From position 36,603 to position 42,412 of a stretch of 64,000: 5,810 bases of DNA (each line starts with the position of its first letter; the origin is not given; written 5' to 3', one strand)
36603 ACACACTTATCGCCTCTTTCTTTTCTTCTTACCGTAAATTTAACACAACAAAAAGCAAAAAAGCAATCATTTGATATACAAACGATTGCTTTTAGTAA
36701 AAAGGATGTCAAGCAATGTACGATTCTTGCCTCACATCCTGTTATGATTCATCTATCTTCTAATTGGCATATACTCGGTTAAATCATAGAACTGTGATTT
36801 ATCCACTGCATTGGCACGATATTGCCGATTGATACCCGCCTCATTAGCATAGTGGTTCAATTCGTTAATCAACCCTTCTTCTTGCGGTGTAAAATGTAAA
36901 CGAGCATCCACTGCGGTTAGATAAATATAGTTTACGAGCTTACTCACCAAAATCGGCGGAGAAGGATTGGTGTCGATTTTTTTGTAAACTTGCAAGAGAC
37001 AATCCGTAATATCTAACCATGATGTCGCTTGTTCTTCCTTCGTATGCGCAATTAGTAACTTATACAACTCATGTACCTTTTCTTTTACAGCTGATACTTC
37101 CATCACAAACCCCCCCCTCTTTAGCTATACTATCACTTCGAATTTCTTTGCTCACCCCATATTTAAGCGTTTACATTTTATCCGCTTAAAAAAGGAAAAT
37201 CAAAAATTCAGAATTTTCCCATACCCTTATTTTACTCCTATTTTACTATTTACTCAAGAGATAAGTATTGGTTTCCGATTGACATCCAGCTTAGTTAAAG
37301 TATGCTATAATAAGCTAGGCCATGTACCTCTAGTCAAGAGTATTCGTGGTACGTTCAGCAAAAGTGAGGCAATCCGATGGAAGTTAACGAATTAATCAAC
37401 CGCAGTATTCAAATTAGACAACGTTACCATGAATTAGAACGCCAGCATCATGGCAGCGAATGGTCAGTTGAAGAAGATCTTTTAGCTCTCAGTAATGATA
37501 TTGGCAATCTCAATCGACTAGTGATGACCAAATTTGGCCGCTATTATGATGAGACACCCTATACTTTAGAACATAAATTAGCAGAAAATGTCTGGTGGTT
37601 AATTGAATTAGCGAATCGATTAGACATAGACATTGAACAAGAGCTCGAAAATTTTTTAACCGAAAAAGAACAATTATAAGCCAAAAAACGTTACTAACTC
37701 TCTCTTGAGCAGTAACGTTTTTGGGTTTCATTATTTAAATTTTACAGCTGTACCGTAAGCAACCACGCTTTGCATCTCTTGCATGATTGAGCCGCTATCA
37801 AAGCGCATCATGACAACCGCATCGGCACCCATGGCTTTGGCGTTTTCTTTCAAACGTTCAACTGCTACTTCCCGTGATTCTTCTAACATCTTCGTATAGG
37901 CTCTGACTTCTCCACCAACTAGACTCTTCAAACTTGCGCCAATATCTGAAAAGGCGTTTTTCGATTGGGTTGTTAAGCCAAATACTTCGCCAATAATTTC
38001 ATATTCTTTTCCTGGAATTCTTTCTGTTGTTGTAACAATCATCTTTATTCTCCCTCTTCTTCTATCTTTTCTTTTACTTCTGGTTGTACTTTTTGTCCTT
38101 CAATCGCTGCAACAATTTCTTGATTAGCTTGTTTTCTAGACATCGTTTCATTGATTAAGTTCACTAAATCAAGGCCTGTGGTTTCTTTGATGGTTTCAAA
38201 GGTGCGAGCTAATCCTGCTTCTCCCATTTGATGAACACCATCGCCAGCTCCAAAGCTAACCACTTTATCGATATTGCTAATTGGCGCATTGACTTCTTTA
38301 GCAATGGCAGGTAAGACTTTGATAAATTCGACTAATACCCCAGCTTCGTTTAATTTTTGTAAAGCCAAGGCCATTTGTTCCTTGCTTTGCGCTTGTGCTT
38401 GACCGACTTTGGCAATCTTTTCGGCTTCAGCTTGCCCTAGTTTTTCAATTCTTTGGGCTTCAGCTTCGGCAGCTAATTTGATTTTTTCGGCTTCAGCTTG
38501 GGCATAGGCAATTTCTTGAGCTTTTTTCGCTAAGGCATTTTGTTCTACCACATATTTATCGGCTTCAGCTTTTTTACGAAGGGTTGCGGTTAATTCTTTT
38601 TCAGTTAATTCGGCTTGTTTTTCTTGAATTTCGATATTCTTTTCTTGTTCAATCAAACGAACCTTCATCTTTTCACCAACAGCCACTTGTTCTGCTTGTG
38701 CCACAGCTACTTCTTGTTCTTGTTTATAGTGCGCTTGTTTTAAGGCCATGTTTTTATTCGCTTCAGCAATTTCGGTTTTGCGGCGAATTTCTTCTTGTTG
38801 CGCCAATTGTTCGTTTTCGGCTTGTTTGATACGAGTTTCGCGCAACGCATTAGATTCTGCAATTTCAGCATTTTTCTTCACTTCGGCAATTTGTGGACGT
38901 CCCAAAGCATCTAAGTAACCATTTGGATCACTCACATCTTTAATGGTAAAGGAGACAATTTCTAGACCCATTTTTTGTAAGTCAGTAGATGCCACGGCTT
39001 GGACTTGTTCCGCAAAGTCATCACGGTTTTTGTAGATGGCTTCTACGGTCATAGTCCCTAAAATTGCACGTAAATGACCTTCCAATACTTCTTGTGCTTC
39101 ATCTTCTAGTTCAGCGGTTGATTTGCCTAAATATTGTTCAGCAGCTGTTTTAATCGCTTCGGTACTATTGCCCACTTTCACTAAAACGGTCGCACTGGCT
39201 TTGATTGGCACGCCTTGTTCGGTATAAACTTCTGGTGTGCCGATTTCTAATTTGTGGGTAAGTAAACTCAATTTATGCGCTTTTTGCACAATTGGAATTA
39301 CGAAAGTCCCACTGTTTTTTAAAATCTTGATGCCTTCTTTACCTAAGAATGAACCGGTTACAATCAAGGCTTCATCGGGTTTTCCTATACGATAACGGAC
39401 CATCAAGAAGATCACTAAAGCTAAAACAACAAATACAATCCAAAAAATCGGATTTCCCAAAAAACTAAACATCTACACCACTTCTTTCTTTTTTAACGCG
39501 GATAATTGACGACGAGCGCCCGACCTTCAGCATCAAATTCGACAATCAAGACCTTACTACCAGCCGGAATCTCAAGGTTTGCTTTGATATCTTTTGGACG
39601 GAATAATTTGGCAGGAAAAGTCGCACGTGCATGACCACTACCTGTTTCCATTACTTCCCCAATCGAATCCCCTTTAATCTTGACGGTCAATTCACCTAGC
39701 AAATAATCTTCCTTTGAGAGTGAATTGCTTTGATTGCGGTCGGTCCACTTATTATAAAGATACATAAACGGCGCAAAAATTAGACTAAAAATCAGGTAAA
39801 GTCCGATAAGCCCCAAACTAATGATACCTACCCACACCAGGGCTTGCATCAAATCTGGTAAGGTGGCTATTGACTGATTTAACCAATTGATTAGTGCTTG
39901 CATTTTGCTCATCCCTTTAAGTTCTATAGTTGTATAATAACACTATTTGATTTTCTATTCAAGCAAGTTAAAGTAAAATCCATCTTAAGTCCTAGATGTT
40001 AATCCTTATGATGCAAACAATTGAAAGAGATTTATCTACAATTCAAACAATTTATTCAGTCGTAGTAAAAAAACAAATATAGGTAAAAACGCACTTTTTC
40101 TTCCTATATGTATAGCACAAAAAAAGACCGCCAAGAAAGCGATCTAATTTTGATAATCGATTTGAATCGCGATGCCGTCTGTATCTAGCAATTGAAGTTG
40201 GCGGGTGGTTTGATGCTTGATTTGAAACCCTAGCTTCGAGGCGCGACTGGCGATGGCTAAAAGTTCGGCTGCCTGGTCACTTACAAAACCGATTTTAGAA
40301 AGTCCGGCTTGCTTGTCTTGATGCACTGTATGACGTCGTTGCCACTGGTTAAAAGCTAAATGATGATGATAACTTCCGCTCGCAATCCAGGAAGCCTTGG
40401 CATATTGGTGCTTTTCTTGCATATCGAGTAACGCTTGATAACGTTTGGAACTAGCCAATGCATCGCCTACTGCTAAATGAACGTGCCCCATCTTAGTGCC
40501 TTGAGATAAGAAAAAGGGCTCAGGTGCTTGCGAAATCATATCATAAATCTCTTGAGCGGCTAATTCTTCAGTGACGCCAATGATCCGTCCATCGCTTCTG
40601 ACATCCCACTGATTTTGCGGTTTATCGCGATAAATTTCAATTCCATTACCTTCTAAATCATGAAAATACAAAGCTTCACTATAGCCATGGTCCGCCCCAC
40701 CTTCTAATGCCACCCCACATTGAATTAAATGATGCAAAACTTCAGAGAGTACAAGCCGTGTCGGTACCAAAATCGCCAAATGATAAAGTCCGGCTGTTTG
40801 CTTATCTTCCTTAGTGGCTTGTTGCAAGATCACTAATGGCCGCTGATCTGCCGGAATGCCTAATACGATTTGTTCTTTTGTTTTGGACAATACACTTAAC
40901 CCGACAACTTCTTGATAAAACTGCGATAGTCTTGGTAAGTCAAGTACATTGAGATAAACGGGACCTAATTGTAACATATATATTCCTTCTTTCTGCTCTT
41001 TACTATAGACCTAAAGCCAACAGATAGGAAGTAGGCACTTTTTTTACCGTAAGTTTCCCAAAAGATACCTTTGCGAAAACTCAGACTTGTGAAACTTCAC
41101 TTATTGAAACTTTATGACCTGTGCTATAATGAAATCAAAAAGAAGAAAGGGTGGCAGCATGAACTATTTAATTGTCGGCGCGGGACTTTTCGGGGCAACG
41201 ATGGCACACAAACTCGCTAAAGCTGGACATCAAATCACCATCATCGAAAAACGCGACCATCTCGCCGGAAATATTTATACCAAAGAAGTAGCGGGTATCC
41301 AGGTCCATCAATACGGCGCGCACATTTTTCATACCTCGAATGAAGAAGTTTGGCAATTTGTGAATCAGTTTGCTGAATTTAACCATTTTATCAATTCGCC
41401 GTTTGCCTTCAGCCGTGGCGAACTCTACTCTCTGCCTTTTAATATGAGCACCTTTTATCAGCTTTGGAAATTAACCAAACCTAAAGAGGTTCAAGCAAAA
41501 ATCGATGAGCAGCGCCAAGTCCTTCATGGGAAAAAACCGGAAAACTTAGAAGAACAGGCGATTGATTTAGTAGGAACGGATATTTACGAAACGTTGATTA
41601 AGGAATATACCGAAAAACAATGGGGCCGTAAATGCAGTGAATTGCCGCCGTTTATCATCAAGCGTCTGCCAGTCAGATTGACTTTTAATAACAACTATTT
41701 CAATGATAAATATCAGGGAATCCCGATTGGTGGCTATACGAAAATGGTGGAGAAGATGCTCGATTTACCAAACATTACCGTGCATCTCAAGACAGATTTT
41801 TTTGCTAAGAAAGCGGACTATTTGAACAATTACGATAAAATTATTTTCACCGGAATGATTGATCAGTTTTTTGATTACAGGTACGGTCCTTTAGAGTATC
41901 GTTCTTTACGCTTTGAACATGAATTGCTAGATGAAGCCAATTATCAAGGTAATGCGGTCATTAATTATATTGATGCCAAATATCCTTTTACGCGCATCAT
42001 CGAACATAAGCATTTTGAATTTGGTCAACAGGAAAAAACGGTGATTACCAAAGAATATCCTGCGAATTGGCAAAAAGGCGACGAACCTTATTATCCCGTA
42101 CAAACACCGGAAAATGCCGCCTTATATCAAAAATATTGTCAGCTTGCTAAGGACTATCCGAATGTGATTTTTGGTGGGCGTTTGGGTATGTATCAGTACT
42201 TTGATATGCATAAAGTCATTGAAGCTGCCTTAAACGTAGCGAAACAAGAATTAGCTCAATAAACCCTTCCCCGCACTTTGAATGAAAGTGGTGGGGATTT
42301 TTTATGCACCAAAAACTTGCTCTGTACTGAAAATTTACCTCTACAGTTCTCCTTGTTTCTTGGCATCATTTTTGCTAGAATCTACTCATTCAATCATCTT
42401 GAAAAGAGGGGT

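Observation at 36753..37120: Orphan enterocin-A-type (class IIa) bacteriocin immunity gene with a G8 homopolymer in its ribosome-binding region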

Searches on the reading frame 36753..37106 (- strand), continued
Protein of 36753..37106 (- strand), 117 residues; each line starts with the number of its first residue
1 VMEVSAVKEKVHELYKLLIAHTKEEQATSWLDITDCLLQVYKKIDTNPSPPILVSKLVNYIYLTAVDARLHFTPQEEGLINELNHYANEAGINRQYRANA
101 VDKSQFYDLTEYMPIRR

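Call 48: predict_structure(alignment_id=A1)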
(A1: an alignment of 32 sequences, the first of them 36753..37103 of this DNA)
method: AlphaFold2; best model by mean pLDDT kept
length: 116 residues; sequences in the alignment: 32
mean_pLDDT: 87.5   pTM: 0.83
mean pLDDT of the five models: 87.5, 86.5, 86.0, 85.2, 84.0
residues with pLDDT >= 90: 72; 70-90: 31; 50-70: 12; < 50: 1
segments of 3 or more residues with pLDDT < 50: none
pLDDT, mean of each block of 10 residues (from residue 1): 93 94 81 96 92 92 91 95 84 58 89 83
secondary structure, 60 per line:
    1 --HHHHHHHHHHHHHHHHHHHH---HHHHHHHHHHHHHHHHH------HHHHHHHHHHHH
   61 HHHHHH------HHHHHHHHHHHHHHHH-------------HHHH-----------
elements in order: H3-22 H26-42 H49-66 H73-88 H102-105
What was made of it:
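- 36753..37103 (-): Coding sequence of the immunity protein: 116 aa, ATG start, TAG stop included. Four-helix bundle (aa 3-22, 26-42, 49-66, 73-88) plus a C-terminal tail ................. AF2 pLDDT 87.5 (call 48).
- On Class IIa (pediocin-like) bacteriocin immunity proteins, Pfam PF08951 EntA_Immun: The AF2 model has four helices plus a tail at pLDDT 87.5 (call 48).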

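Call 50: fold_search(model_id=the predicted structure, library=pdb)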
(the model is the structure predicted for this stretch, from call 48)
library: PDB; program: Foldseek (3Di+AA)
matches with E <= 10: 182; with E <= 0.001: 0
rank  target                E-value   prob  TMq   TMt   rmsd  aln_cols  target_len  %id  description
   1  2bl8_A                1.0e-03  1.00  0.61  0.75   6.5        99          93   40  1.6 Angstrom crystal structure of EntA-im: a bacterial immunity protein conferring immunity to the antimicrobial activ (released 2005-03-07)
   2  2bl8_C                4.0e-03  1.00  0.58  0.74   6.5       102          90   35  1.6 Angstrom crystal structure of EntA-im: a bacterial immunity protein conferring immunity to the antimicrobial activ (released 2005-03-07)
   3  2bl7                  6.8e-03  1.00  0.56  0.81   1.9        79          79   34  1.6 Angstrom crystal structure of EntA-im: a bacterial immunity protein conferring immunity to the antimicrobial activit (released 2005-03-07)
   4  2bl8_B                9.8e-03  1.00  0.60  0.84   1.9        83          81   35  1.6 Angstrom crystal structure of EntA-im: a bacterial immunity protein conferring immunity to the antimicrobial activ (released 2005-03-07)
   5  2ip6                  3.0e-02  1.00  0.56  0.72   2.9        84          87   20  Crystal structure of PedB (released 2007-10-02)
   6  9dis_A                3.2e-01  0.33  0.29  0.29  10.8       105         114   15  Cryo-EM structure of the heme/hemoglobin transporter ChuA, in complex with de novo designed binder H3 (released 2025-05-21)
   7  1x90_A                4.0e-01  0.47  0.38  0.33   7.5       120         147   12  Crystal structure of mutant form B of a pectin methylesterase inhibitor from Arabidopsis (released 2004-12-28)
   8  1xg2_B                5.2e-01  0.77  0.43  0.35   4.7       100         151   13  Crystal structure of the complex between pectin methylesterase and its inhibitor protein (released 2005-03-22)
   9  1yo7_A                5.5e-01  0.47  0.39  0.38   7.4       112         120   14  Re-engineering topology of the homodimeric ROP protein into a single-chain 4-helix bundle (released 2005-02-15)
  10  1x8z_A                6.8e-01  0.57  0.44  0.35   8.6       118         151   14  Crystal structure of a pectin methylesterase inhibitor from Arabidopsis thaliana (released 2004-12-28)
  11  8oyw                  8.0e-01  0.47  0.40  0.28   7.7       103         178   16  De novo designed rhomboid protease-like fold RPF_9 (released 2023-10-18)
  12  5e6g_B                9.3e-01  0.63  0.41  0.42   6.5       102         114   15  Crystal Structure of De Novo Designed Protein CA01 (released 2016-05-18)
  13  5j0l_E                9.8e-01  0.07  0.18  0.19  16.1       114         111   13  De novo design of protein homo-oligomers with modular hydrogen bond network-mediated specificity (released 2016-07-06)
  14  8cqd_B                1.0e+00  0.28  0.35  0.21   8.9       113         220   14  Cryo-EM structure of hexameric proteorhodopsin A18L mutant (released 2024-07-03)
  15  1x8z_C                1.0e+00  0.25  0.34  0.30   7.2       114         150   11  Crystal structure of a pectin methylesterase inhibitor from Arabidopsis thaliana (released 2004-12-28)
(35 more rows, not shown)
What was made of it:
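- On Class IIa (pediocin-like) bacteriocin immunity proteins, Pfam PF08951 EntA_Immun: Foldseek top hits are 2BL8/2BL7 (TM 0.75-0.84) then PedB 2IP6 (call 50).
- Four-helix model at pLDDT 87.5 (call 48), with best PDB matches EntA-im (TM 0.75-0.84) and PedB (call 50).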

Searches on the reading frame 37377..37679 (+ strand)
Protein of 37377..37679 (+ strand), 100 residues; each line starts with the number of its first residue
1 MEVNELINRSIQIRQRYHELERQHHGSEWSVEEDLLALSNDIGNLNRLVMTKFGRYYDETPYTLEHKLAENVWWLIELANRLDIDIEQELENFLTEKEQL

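Call 3: search_protein_families(library=pfam, proteins=[window:37377-37679:+], max_evalue=0.1)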
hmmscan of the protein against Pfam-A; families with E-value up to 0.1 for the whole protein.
window:37377-37679:+ (100 aa): 0 families

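Call 4: search_protein_families(library=ncbifam, proteins=[window:37377-37679:+], max_evalue=0.1)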
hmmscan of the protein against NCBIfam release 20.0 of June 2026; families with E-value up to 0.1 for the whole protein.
window:37377-37679:+ (100 aa): 0 families

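Call 61: find_encoding_contigs(protein=window:37377-37679:+, flank=1200, max_places=10)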
Protein window:37377-37679:+ (100 aa): 24 contigs read that carry it; 10 places shown.
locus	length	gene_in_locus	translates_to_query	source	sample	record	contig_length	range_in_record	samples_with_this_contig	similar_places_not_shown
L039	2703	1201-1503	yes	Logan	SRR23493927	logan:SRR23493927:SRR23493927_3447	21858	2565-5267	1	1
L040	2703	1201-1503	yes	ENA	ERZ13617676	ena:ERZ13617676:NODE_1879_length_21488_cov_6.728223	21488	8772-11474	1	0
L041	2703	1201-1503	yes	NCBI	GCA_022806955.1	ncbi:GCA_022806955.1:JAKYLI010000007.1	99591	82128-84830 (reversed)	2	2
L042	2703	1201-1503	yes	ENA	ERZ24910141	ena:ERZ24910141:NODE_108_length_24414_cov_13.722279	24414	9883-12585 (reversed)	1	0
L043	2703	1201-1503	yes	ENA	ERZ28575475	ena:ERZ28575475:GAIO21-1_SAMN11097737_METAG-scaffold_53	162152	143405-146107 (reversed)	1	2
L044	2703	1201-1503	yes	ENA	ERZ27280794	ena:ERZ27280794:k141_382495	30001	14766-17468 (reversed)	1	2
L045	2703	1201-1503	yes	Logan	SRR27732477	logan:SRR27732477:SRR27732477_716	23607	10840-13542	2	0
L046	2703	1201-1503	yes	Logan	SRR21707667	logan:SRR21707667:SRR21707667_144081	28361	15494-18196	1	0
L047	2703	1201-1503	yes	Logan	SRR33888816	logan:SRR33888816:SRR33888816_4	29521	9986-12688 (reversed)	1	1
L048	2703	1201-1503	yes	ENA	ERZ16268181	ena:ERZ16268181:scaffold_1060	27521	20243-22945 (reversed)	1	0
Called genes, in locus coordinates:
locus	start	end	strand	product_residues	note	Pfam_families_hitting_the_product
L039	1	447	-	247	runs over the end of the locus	PF01418:HTH_6, PF01380:SIS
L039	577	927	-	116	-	PF08951:EntA_Immun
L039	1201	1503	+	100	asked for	-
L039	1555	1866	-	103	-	PF01906:YbjQ_1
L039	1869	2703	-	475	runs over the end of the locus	PF01145:Band_7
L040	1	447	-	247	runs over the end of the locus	PF01418:HTH_6, PF01380:SIS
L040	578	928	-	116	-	PF08951:EntA_Immun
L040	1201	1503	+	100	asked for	-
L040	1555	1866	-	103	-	PF01906:YbjQ_1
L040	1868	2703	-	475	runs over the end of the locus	PF01145:Band_7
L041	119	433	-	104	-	PF04221:RelB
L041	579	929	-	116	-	PF08951:EntA_Immun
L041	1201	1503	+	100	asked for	-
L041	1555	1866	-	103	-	PF01906:YbjQ_1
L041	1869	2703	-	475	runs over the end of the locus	PF01145:Band_7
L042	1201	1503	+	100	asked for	-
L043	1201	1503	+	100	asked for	-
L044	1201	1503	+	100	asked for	-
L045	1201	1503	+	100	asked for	-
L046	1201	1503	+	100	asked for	-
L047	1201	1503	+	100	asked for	-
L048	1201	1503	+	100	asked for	-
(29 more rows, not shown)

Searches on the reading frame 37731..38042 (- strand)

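Call 3: search_protein_families(library=pfam, proteins=[window:37731-38042:-], max_evalue=0.1)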
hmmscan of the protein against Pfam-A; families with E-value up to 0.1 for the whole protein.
window:37731-38042:- (103 aa): 6 families
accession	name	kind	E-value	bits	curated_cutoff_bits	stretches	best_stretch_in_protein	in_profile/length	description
PF01906.23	YbjQ_1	-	4.5e-39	133.7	23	1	1-101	1-102/103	Putative heavy-metal-binding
PF13698.11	DUF4156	-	0.0021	18.9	28.9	1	51-82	40-71/90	Domain of unknown function (DUF4156)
PF11524.14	SeleniumBinding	-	0.013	16.2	27.9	0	2-41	8-45/82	Selenium binding protein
PF23025.1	YbjQ_2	-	0.014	16.1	29.1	1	58-101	59-100/103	C2 domain-containing protein 5, YbjQ-like domain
PF09893.14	DUF2120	-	0.038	14.5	25.3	1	25-75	54-104/136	Uncharacterized protein conserved in archaea (DUF2120)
PF16358.11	RcsF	-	0.038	14.4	29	0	41-101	47-108/110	RcsF lipoprotein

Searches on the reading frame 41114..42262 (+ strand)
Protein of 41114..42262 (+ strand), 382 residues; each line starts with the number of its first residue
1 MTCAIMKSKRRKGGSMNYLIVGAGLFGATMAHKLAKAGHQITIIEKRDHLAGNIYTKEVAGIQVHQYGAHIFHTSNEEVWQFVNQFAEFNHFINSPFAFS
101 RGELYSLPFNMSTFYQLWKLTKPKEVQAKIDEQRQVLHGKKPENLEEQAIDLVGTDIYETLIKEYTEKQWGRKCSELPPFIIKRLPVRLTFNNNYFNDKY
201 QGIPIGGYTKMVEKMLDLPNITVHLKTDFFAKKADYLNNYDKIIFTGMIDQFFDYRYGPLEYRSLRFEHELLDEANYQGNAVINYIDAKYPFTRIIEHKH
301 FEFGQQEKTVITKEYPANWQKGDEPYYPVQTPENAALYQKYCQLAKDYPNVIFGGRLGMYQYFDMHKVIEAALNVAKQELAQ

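Call 45: search_protein_families(library=pfam, proteins=[window:41114-42262:+], max_evalue=0.00001)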
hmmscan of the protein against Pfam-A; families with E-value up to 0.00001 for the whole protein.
window:41114-42262:+ (382 aa): 4 families
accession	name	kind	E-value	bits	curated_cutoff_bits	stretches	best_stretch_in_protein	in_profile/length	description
PF03275.19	GLF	-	3.1e-87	292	26.3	1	161-362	2-203/203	UDP-galactopyranose mutase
PF13450.12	NAD_binding_8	-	1.9e-22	79.7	21.9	1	20-86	1-68/68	NAD(P)-binding Rossmann-like domain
PF01593.30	Amino_oxidase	-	3.3e-09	37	19.8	1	30-118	6-97/443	Flavin containing amine oxidoreductase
PF01266.30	DAO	-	6e-07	29.8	27.9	1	18-52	2-37/353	FAD dependent oxidoreductase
